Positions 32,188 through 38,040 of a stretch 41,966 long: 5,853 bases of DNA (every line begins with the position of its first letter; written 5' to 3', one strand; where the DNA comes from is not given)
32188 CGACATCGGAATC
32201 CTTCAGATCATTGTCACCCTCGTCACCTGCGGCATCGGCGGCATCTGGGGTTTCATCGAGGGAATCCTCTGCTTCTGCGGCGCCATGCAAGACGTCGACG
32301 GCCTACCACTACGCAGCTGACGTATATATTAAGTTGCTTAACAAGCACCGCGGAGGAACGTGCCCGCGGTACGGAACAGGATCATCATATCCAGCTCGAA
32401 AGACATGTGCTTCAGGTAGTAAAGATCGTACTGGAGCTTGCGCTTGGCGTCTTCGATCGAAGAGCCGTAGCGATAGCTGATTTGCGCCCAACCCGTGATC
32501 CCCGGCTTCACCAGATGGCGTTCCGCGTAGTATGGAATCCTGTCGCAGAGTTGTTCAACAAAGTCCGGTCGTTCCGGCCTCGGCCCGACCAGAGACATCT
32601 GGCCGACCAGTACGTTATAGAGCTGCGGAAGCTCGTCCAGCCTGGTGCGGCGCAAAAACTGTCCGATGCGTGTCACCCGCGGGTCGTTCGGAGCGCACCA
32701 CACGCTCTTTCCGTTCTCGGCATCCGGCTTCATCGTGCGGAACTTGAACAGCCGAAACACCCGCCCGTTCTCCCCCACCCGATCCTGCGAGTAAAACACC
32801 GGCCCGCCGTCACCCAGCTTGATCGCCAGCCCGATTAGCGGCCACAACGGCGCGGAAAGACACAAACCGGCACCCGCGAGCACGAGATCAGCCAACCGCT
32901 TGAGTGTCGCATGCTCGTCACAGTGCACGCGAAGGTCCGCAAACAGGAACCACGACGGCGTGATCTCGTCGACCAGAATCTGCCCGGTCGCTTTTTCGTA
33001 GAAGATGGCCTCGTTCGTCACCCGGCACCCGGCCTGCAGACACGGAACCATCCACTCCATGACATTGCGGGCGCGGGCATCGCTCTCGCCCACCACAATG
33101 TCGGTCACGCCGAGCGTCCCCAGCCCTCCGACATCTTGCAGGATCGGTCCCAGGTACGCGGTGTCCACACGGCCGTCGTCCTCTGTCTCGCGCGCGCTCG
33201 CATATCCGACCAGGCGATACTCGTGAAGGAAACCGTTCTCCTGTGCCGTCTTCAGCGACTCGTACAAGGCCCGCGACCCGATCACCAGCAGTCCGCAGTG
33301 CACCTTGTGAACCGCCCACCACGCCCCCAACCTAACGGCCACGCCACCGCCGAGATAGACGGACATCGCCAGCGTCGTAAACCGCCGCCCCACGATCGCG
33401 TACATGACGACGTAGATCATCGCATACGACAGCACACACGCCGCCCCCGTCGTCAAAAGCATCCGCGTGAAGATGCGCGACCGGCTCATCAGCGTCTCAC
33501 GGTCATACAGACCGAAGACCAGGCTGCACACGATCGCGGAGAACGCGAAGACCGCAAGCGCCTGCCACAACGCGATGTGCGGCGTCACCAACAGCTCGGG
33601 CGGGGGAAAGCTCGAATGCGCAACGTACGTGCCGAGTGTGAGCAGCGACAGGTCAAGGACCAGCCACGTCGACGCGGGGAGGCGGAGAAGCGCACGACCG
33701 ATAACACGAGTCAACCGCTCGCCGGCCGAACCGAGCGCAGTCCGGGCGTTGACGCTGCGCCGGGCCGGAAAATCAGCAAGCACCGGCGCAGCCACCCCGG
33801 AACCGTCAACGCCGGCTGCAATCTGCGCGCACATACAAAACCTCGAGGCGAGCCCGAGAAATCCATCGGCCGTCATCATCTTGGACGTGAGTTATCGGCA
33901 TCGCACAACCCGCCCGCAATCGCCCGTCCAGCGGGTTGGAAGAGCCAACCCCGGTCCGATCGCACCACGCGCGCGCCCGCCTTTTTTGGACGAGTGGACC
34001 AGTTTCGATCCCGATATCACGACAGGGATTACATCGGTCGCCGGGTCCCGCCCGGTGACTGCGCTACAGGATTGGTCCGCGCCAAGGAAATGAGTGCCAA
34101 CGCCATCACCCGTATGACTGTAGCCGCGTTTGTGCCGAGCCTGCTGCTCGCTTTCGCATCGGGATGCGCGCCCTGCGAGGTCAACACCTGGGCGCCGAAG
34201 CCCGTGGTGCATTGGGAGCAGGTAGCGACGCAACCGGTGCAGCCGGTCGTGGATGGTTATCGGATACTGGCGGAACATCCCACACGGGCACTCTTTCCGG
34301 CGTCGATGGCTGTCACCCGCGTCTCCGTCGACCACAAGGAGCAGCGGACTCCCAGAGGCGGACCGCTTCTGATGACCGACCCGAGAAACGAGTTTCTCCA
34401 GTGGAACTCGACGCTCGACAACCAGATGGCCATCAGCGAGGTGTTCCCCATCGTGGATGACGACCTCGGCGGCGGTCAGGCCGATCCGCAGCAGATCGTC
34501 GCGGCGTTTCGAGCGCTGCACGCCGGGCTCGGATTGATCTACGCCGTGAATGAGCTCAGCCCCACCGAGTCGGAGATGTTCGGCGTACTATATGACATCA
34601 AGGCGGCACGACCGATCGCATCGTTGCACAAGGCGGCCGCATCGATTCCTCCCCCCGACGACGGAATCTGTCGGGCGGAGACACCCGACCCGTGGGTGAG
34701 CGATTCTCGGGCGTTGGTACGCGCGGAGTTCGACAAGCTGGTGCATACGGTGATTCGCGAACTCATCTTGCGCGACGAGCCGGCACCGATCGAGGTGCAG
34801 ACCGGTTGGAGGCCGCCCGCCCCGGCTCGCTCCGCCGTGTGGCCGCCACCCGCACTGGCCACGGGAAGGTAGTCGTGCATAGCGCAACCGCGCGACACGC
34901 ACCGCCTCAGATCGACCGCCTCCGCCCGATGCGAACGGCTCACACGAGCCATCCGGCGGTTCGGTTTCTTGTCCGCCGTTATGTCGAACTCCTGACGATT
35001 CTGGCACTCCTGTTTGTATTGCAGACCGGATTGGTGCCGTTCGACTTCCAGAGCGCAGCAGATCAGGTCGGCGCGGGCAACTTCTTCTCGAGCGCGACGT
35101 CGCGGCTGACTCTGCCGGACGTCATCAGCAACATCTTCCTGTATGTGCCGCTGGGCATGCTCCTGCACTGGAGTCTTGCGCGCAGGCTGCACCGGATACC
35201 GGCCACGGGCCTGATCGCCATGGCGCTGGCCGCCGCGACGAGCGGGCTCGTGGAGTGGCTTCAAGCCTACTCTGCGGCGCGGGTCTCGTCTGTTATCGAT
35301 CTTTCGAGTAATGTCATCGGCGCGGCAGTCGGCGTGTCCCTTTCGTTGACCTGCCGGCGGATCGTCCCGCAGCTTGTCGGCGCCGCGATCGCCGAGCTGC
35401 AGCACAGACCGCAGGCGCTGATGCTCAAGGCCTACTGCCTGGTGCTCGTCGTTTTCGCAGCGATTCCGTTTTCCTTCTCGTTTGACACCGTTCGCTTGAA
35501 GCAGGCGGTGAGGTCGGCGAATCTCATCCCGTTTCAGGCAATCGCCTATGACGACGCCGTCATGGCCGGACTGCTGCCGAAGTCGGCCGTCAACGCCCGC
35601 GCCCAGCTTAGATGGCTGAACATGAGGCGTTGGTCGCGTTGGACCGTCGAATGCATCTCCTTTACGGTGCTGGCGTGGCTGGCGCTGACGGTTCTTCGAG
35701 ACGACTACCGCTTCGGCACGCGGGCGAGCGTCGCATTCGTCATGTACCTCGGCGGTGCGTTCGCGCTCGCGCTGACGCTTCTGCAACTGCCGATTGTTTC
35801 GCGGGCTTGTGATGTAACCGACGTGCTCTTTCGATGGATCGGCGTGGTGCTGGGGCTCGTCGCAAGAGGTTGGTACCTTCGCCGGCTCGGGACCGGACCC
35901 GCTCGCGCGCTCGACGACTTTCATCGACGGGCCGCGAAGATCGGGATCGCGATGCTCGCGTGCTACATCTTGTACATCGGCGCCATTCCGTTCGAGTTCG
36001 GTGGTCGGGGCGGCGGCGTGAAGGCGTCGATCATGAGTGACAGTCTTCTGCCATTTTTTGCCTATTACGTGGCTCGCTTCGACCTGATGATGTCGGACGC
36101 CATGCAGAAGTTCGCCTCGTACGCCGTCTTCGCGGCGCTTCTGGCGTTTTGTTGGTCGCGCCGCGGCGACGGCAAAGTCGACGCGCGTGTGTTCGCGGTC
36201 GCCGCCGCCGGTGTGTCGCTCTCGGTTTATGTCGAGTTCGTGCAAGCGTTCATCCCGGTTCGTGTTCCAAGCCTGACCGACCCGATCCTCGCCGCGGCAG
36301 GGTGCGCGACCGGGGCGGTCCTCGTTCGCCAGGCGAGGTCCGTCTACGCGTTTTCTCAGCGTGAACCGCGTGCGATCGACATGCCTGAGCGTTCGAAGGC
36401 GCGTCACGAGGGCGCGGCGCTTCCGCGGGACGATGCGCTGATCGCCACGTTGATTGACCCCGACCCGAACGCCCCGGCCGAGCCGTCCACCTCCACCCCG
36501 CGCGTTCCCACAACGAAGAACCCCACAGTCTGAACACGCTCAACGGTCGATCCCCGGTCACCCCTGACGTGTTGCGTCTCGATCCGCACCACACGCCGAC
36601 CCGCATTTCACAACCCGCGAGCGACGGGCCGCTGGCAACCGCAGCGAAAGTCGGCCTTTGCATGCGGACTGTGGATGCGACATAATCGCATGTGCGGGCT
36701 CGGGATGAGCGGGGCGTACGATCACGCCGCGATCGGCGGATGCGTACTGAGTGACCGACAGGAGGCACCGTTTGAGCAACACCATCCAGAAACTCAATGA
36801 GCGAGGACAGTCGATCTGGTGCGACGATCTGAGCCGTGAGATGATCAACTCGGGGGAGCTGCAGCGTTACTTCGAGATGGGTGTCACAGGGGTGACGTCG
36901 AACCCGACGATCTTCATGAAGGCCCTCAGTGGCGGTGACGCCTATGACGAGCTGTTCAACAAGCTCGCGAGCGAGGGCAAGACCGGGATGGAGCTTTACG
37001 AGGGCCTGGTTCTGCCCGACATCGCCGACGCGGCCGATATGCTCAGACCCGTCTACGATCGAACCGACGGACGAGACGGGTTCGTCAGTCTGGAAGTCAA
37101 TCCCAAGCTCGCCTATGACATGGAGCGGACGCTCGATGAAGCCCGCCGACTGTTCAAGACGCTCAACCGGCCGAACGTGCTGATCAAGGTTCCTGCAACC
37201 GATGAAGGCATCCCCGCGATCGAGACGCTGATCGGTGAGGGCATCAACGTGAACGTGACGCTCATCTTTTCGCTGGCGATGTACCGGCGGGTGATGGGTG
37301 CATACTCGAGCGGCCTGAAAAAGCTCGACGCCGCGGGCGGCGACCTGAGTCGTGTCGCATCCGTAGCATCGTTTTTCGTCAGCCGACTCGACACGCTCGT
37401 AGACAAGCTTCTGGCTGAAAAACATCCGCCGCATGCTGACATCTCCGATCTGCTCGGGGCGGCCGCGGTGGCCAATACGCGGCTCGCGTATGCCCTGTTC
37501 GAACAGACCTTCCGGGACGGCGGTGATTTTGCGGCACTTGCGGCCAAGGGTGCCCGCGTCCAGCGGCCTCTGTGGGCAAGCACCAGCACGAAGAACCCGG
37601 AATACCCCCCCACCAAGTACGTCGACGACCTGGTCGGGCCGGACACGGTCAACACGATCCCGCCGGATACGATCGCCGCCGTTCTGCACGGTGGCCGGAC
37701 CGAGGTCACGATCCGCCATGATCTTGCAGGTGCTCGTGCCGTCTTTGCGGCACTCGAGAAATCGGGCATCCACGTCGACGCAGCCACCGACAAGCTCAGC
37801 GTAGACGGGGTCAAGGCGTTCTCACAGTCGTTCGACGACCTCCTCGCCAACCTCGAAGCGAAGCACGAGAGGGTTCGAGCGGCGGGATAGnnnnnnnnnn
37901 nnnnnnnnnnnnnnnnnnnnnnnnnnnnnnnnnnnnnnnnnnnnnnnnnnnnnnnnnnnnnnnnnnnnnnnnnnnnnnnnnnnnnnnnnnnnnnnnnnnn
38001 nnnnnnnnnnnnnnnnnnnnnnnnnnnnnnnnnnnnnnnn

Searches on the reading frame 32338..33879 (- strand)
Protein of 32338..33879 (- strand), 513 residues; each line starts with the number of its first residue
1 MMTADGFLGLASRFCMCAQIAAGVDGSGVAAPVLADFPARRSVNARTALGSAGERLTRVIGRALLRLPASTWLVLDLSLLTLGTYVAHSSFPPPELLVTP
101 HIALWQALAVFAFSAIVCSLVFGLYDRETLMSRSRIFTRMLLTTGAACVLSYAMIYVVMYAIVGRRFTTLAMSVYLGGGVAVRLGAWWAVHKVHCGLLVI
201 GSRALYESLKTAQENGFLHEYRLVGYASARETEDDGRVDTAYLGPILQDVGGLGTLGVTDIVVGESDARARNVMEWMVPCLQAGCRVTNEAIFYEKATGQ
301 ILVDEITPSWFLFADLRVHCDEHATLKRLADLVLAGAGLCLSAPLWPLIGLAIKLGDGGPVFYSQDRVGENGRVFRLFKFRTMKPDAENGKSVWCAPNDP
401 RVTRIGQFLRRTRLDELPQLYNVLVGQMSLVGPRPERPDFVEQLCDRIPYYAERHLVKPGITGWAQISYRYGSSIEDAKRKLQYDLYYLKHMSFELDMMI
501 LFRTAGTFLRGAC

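Call 73: search_protein_families(library=pfam, max_evalue=0.00001, proteins=[window:32338-33879:-])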
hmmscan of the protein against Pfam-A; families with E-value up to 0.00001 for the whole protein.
window:32338-33879:- (513 aa): 1 family
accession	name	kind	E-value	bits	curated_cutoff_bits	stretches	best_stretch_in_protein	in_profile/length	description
PF02397.22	Bac_transf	-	7.4e-67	224.8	27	1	327-509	1-178/179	Bacterial sugar transferase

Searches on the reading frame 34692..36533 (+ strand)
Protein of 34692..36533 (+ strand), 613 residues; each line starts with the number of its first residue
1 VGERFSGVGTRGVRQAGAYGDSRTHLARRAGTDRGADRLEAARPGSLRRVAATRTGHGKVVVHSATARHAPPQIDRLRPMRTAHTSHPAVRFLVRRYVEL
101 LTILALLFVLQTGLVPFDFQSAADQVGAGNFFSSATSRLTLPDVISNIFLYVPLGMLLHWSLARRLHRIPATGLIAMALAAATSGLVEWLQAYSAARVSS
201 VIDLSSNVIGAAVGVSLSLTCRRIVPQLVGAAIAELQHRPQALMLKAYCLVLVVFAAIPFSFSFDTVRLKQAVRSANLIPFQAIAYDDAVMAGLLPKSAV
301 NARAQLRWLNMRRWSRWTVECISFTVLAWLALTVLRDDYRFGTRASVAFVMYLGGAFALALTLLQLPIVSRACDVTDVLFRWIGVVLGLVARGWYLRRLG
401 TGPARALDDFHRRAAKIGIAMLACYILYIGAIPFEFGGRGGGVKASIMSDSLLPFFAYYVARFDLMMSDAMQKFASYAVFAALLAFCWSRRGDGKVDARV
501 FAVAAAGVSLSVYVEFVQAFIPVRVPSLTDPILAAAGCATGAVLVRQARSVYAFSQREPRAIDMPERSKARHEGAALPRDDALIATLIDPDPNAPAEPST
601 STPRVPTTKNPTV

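Call 20: search_protein_families(library=ncbifam, max_evalue=1, proteins=[window:34692-36533:+])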
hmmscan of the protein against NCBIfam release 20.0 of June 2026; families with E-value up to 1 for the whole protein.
window:34692-36533:+ (613 aa): 2 families
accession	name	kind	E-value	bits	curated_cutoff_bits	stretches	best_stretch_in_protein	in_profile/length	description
NF037970.1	vanZ_1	subfamily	2.6e-12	47.4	20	3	470-537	43-108/109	VanZ family protein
NF033125.2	vanZ-A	exception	2.6e-05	24.4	250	1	97-218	12-125/164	glycopeptide resistance protein VanZ-A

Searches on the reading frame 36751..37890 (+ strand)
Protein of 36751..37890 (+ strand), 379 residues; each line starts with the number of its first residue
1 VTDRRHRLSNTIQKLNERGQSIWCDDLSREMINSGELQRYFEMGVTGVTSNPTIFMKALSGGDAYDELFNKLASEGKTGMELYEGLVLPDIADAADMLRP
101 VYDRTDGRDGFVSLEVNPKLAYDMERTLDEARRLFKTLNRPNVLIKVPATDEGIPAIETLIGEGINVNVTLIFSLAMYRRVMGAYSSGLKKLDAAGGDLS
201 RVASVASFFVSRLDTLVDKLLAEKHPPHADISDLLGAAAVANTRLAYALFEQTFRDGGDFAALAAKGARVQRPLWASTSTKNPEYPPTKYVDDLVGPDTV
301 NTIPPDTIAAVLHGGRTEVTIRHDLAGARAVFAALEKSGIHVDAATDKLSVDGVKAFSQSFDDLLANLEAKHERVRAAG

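Call 20: search_protein_families(library=ncbifam, max_evalue=1, proteins=[window:36751-37890:+])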
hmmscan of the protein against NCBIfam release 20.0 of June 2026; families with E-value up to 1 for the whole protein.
window:36751-37890:+ (379 aa): 12 families
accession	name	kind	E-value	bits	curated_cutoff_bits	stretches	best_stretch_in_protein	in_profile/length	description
NF002881.0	PRK03343.1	subfamily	1.9e-142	474.7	367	1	9-375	3-367/370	transaldolase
NF007080.0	PRK09533.1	equivalog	3.6e-138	462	712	1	9-375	2-375/949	bifunctional transaldolase/phosoglucose isomerase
TIGR00876.1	tal_mycobact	equivalog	3.2e-103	345.8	233.75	1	19-366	2-349/350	transaldolase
NF003026.0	PRK03903.1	equivalog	1.7e-69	234.5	344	1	20-368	5-323/323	transaldolase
TIGR00874.1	talAB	equivalog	1e-13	51.4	396.2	1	33-177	15-161/317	transaldolase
TIGR00875.1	fsa_talC_mipB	equivalog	1.5e-13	50.6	245.95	1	109-240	51-182/213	fructose-6-phosphate aldolase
NF009001.0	PRK12346.1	subfamily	8e-13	48.6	439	1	46-180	29-165/316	transaldolase A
NF008965.0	PRK12309.1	equivalog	6.8e-11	41.8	550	1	111-176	96-166/392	transaldolase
NF009299.0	PRK12656.1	equivalog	5.5e-08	32.6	214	1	120-174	62-115/222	fructose-6-phosphate aldolase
NF009296.0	PRK12653.1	subfamily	7.9e-06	25.8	306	1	120-197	61-140/220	fructose-6-phosphate aldolase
TIGR02134.1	transald_staph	equivalog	0.002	17.8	281.95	1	112-188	61-136/236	transaldolase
NF052339.1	hydrazine_alpha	equivalog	0.054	11.4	800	1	340-373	692-725/804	hydrazine synthase subunit alpha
